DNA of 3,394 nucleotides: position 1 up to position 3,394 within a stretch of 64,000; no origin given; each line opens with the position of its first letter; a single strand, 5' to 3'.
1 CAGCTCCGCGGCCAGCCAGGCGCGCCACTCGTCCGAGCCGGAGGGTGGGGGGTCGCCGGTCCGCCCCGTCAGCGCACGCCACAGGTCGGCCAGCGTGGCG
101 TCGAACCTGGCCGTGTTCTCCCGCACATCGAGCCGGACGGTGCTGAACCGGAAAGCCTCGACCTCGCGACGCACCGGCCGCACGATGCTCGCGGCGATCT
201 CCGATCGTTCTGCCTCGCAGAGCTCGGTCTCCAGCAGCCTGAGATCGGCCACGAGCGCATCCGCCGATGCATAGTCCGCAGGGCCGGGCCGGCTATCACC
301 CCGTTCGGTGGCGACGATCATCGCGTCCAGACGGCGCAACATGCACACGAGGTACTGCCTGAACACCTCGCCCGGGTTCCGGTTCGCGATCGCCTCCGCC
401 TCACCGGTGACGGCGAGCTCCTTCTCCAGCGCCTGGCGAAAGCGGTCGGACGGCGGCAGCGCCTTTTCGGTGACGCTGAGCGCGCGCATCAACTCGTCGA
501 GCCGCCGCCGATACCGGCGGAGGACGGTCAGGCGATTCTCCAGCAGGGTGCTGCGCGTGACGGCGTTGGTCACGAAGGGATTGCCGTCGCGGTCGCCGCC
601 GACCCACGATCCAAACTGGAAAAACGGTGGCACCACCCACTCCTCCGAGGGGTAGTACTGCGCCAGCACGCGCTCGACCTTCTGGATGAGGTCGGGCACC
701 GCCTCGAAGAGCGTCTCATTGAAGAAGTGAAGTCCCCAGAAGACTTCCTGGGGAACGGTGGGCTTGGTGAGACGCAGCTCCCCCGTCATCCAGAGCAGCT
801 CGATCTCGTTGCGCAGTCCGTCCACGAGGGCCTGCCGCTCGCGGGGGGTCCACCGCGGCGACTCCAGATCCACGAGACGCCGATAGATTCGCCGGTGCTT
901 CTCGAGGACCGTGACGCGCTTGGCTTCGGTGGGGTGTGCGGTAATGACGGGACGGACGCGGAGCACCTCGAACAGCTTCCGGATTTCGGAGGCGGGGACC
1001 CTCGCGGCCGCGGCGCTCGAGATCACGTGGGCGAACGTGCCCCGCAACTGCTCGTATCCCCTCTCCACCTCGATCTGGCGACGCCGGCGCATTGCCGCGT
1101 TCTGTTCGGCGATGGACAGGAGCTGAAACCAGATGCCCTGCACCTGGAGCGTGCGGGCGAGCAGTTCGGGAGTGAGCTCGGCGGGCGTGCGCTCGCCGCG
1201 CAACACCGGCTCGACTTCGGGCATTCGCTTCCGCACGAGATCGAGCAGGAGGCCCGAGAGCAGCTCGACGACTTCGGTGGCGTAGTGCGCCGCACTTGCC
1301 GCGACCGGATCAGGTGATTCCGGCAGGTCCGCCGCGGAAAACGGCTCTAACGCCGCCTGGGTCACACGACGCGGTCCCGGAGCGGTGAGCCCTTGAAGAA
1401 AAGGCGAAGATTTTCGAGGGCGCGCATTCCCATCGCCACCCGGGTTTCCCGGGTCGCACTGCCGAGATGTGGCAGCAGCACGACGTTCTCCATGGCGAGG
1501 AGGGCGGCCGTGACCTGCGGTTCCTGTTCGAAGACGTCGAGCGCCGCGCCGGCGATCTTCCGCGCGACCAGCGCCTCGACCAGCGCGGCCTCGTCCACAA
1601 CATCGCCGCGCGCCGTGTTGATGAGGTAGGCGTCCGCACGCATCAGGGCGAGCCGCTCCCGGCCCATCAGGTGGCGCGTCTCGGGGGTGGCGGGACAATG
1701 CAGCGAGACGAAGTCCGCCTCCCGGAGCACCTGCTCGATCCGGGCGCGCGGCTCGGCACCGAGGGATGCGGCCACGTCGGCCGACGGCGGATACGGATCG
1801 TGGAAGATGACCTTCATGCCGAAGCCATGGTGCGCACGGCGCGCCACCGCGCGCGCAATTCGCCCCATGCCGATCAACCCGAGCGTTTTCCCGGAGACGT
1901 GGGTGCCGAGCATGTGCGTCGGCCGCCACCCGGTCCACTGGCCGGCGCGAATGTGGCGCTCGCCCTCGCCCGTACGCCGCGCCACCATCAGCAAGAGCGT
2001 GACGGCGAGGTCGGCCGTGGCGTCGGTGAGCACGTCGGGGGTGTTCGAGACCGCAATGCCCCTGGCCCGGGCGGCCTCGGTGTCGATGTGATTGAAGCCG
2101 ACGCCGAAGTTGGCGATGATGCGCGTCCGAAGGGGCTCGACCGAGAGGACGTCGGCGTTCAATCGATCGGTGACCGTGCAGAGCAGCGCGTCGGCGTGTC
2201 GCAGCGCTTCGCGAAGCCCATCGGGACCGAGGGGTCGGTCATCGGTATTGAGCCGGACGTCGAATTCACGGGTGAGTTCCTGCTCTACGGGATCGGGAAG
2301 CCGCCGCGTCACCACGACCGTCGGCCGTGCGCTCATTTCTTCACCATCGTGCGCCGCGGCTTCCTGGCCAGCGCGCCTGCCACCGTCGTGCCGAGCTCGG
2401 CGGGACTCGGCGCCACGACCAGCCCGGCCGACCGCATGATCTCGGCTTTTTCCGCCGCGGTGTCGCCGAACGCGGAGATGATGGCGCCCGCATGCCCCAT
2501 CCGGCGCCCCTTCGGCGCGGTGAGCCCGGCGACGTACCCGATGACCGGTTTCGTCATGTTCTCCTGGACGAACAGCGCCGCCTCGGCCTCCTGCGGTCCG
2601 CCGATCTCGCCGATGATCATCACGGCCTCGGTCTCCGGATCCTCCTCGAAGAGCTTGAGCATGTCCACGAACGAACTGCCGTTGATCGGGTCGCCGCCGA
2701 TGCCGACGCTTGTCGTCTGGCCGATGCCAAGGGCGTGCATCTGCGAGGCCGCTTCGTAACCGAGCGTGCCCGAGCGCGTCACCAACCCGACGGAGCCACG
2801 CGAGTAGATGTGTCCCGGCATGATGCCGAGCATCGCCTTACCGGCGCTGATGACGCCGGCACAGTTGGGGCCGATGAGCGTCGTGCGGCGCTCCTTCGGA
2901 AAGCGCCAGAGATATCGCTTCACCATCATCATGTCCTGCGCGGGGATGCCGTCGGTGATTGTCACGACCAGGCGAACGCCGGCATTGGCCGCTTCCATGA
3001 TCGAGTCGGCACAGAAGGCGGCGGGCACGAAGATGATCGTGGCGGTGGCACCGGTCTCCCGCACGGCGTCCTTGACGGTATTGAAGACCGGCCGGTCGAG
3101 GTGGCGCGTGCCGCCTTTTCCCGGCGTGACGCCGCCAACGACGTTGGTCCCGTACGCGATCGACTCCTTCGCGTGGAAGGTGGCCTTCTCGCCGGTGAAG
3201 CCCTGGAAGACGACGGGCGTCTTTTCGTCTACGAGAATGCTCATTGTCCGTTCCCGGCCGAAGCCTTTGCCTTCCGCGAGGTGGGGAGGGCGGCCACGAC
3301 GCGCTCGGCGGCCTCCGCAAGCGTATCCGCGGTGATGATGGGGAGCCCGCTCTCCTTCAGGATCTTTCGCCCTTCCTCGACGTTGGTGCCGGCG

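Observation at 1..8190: Compact, translationally coupled serine-cycle-type cluster (sga-mcl-mtkA-mtkB-hprA-ppc, divergent gckA)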

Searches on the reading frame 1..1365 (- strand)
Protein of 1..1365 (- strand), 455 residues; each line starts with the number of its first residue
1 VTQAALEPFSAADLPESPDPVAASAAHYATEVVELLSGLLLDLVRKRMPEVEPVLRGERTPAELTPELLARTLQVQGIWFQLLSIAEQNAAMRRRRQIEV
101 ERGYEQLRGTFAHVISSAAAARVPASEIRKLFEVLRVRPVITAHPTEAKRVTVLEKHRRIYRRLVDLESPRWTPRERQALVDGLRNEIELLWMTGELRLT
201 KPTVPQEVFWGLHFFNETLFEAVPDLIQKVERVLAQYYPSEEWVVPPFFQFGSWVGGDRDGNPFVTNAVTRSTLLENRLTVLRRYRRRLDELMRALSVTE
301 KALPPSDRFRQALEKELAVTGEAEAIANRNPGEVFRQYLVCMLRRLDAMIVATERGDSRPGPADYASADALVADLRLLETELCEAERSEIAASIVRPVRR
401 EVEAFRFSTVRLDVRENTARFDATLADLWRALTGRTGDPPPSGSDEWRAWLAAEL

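Call 3: search_protein_families(library=ncbifam, proteins=[window:1-1365:-])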
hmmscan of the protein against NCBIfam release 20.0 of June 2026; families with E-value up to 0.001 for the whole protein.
window:1-1365:- (455 aa): 1 family
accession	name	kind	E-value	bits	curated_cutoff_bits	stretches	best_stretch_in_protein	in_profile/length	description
NF000584.1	PRK00009.1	equivalog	4.8e-73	246.7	815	1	63-433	55-418/898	phosphoenolpyruvate carboxylase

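Call 4: search_protein_families(library=pfam, proteins=[window:1-1365:-])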
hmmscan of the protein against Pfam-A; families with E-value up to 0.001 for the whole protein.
window:1-1365:- (455 aa): 1 family
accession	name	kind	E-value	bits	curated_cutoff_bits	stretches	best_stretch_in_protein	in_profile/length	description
PF00311.23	PEPcase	-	3e-83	280.8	22.4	1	64-433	57-431/919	Phosphoenolpyruvate carboxylase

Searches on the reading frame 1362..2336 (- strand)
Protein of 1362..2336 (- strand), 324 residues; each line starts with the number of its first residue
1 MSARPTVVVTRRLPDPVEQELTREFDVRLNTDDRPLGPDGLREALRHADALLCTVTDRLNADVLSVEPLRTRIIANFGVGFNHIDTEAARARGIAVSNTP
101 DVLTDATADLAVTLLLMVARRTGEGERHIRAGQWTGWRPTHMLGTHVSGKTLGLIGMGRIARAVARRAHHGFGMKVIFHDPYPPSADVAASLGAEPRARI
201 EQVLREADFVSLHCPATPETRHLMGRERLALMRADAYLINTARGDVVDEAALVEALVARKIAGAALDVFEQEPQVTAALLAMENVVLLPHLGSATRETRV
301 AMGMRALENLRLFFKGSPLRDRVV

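Call 3: search_protein_families(library=ncbifam, proteins=[window:1362-2336:-])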
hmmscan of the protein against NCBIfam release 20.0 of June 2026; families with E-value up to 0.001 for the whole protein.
window:1362-2336:- (324 aa): 21 families
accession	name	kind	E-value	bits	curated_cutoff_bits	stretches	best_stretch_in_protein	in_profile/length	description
NF009714.1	PRK13243.1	equivalog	1.3e-94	317.3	455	1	4-317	2-316/332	glyoxylate reductase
NF011938.0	PRK15409.1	equivalog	2.5e-72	243.6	492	1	4-311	2-306/324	glyoxylate/hydroxypyruvate reductase GhrB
TIGR01327.1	PGDH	equivalog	1.6e-71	241.7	454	1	36-321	29-308/525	phosphoglycerate dehydrogenase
NF005069.0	PRK06487.1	equivalog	5.2e-54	183.5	448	1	58-320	58-317/320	2-hydroxyacid dehydrogenase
NF008759.0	PRK11790.1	equivalog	3.8e-52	177.3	404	1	30-313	37-316/410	phosphoglycerate dehydrogenase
NF041369.1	Dhydh_Halo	equivalog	1.7e-44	152.3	400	1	79-324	64-305/305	D-2-hydroxyacid dehydrogenase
NF000492.1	vanH_gen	exception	1.8e-39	135.6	540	1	72-275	68-258/312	D-lactate dehydrogenase VanH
NF005387.0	PRK06932.1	equivalog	3.4e-38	131.4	492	1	56-299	52-295/314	2-hydroxyacid dehydrogenase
NF005750.0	PRK07574.1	equivalog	9.3e-37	127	329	1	72-322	116-365/386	NAD-dependent formate dehydrogenase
NF006263.0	PRK08410.1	equivalog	1.2e-36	126.8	389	1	60-315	54-308/311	D-2-hydroxyacid dehydrogenase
NF001309.0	PRK00257.1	equivalog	1.1e-35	123.3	434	2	144-299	111-263/379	4-phosphoerythronate dehydrogenase PdxB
NF000004.1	vanH-D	exception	6.5e-34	117.5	550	1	71-274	73-263/323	D-lactate dehydrogenase VanH-D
NF006374.0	PRK08605.1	subfamily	1.8e-32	112.7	356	1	49-276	47-270/332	D-lactate dehydrogenase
NF000128.1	vanH-Sc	exception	6.1e-31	107.8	650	1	74-275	90-278/337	D-lactate dehydrogenase VanH-Sc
NF000371.1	vanH_Agroup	exception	8.2e-31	107.4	700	1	72-273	73-261/322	VanH-A/VanH-Pt family D-lactate dehydrogenase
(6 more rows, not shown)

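Call 4: search_protein_families(library=pfam, proteins=[window:1362-2336:-])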
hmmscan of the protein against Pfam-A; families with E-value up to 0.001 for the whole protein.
window:1362-2336:- (324 aa): 3 families
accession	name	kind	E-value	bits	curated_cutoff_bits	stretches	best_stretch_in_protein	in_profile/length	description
PF02826.25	2-Hacid_dh_C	-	1.1e-62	211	25.1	1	113-292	2-178/178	D-isomer specific 2-hydroxyacid dehydrogenase, NAD binding domain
PF00389.36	2-Hacid_dh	-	1.9e-28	99.2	24.6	1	7-323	1-133/134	D-isomer specific 2-hydroxyacid dehydrogenase, catalytic domain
PF03446.21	NAD_binding_2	-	0.00027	21.4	21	1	152-261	2-112/161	NAD binding domain of 6-phosphogluconate dehydrogenase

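Call 20: search_solved_structures(query=window:1362-2336:-)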
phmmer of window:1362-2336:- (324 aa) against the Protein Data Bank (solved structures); distinct sequences matched with E-value up to 0.001: 164 (the best 60 are shown).
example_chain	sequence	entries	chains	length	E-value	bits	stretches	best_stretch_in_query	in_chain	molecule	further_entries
5aov_A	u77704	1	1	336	8.2e-76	258.3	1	4-316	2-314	GLYOXYLATE REDUCTASE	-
2dbq_A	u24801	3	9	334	1.3e-74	254.4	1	4-317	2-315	Glyoxylate reductase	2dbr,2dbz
6bii_A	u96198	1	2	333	7.9e-74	251.8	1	4-316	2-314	Glyoxylate reductase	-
2cuk_A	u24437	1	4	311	3.7e-65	223.4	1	7-317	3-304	glycerate dehydrogenase/glyoxylate reductase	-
4g2n_A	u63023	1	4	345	3.8e-65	223.3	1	8-311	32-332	D-isomer specific 2-hydroxyacid dehydrogenase, NAD-binding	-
1gdh_A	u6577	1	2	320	3.1e-62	213.8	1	7-318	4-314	D-GLYCERATE DEHYDROGENASE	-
9m0t_A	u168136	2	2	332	4.2e-59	203.5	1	4-317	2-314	Probable 2-ketogluconate reductase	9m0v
2gcg_A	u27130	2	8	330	1.7e-58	201.5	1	7-320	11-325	Glyoxylate reductase/hydroxypyruvate reductase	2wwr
2h1s_A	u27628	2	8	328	1.7e-58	201.5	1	7-320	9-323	Glyoxylate reductase/hydroxypyruvate reductase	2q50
6pex_A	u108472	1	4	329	3e-54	187.5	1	12-323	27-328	aldo keto reductase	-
1wwk_A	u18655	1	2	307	3e-52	181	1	38-315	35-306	phosphoglycerate dehydrogenase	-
3ba1_A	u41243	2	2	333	8.3e-52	179.5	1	18-323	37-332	Hydroxyphenylpyruvate reductase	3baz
3wnv_A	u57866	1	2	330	4.1e-51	177.2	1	59-315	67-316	glyoxylate reductase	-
6ih2_A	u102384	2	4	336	1.3e-50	175.7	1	4-311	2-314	Phosphite dehydrogenase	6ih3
9jcm_A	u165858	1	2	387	6.1e-50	173.4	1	3-304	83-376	D-3-phosphoglycerate dehydrogenase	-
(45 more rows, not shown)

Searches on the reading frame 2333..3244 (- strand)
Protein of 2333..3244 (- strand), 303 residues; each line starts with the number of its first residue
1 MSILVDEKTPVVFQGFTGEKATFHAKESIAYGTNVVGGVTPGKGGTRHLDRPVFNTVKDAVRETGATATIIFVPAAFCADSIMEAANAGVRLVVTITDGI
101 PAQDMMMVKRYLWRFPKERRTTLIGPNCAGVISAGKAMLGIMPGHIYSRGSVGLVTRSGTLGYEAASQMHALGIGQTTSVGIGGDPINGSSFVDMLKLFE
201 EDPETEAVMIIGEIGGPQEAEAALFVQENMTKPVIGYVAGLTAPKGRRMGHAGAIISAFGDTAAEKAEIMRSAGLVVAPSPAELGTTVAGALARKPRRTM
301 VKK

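Call 3: search_protein_families(library=ncbifam, proteins=[window:2333-3244:-])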
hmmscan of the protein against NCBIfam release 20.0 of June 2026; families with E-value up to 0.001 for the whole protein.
window:2333-3244:- (303 aa): 7 families
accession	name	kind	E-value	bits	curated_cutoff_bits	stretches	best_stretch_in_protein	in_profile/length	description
NF004230.0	PRK05678.1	equivalog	5.7e-128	426.2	336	1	1-293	1-289/291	succinate--CoA ligase subunit alpha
TIGR01019.1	sucCoAalpha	subfamily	4.6e-119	397.1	353.2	1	3-290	1-284/286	succinate--CoA ligase subunit alpha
TIGR02717.1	AcCoA-syn-alpha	equivalog_domain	1.2e-19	70.3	567.15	1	66-285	65-281/447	acetate--CoA ligase alpha subunit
NF004760.0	PRK06091.1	subfamily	8e-11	41.1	433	1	65-245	117-293/555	acyl-CoA synthetase FdrA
NF045494.1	AcCoALig_Archglob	equivalog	1.3e-10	40.3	1200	1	68-296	284-505/665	acetate--CoA ligase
NF045493.1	HydDutCoALig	equivalog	4.3e-09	35.5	1300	1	67-258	67-263/698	4-hydroxybutyrate--CoA ligase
NF045492.1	HydPropCoALig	equivalog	1.3e-08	33.7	1300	1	71-296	317-542/700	3-hydroxypropionate--CoA ligase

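Call 4: search_protein_families(library=pfam, proteins=[window:2333-3244:-])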
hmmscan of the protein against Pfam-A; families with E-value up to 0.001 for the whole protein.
window:2333-3244:- (303 aa): 3 families
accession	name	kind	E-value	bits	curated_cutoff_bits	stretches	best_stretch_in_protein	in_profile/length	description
PF02629.25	CoA_binding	-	2.1e-25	89.7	22.3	1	6-99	1-97/97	CoA binding domain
PF00549.24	Ligase_CoA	-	8e-20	71.7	24.5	1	156-275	2-127/128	CoA-ligase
PF13607.11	Succ_CoA_lig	-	6.2e-10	39.4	27.4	1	149-286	1-133/138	Succinyl-CoA ligase like flavodoxin domain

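Call 59: search_solved_structures(query=window:2333-3244:-)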
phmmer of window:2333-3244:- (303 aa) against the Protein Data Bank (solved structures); distinct sequences matched with E-value up to 0.001: 41.
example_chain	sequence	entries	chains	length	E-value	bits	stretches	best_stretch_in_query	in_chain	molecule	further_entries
6mgg_A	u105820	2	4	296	7.7e-107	360.2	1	1-287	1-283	Succinate--CoA ligase [ADP-forming] subunit alpha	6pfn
1jkj_A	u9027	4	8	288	3.6e-106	358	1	2-288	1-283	succinyl-CoA synthetase alpha subunit | SUCCINYL-COA SYNTHETASE, ALPHA SUBUNIT | PROTEIN (SUCCINYL-COA LIGASE)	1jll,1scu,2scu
1cqi_A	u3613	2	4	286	5e-106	357.5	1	2-287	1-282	PROTEIN (SUCCINYL-COA SYNTHETASE ALPHA CHAIN) | SUCCINYL-COA SYNTHETASE ALPHA CHAIN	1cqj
2nu6_A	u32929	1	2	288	1e-104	353.2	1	2-288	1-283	Succinyl-CoA ligase [ADP-forming] subunit alpha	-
2nu7_A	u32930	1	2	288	1.2e-104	353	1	2-288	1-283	Succinyl-CoA ligase [ADP-forming] subunit alpha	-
2nua_A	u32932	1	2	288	1.3e-104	352.8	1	2-288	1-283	Succinyl-CoA ligase [ADP-forming] subunit alpha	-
2nu8_A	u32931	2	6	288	1.3e-104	352.8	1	2-288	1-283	Succinyl-CoA ligase [ADP-forming] subunit alpha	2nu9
4xx0_A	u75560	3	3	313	1.9e-100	339.2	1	3-292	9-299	Succinyl-CoA ligase [ADP/GDP-forming] subunit alpha, mitochondrial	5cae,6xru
2fp4_A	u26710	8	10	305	2.4e-100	338.9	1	3-290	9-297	Succinyl-CoA ligase [GDP-forming] alpha-chain, mitochondrial | Succinate--CoA ligase [ADP/GDP-forming] subunit alpha, mitochondrial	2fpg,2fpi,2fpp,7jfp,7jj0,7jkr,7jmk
1euc_A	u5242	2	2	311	2.6e-100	338.8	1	3-290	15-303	SUCCINYL-COA SYNTHETASE, ALPHA CHAIN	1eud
8z02_A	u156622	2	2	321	4.7e-99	334.7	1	3-291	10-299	Succinate--CoA ligase [ADP/GDP-forming] subunit alpha, mitochondrial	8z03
6wcv_A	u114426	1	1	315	5.3e-99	334.5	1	3-291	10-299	Succinate--CoA ligase [ADP/GDP-forming] subunit alpha, mitochondrial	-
9swj_C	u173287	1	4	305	6e-99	334.3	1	3-290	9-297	Succinate--CoA ligase [ADP/GDP-forming] subunit alpha, mitochondrial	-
6g4q_A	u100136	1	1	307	6.1e-99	334.3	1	3-290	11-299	Succinate--CoA ligase [ADP/GDP-forming] subunit alpha, mitochondrial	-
7msr_A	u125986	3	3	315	9.2e-99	333.7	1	3-291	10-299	Succinate--CoA ligase [ADP/GDP-forming] subunit alpha, mitochondrial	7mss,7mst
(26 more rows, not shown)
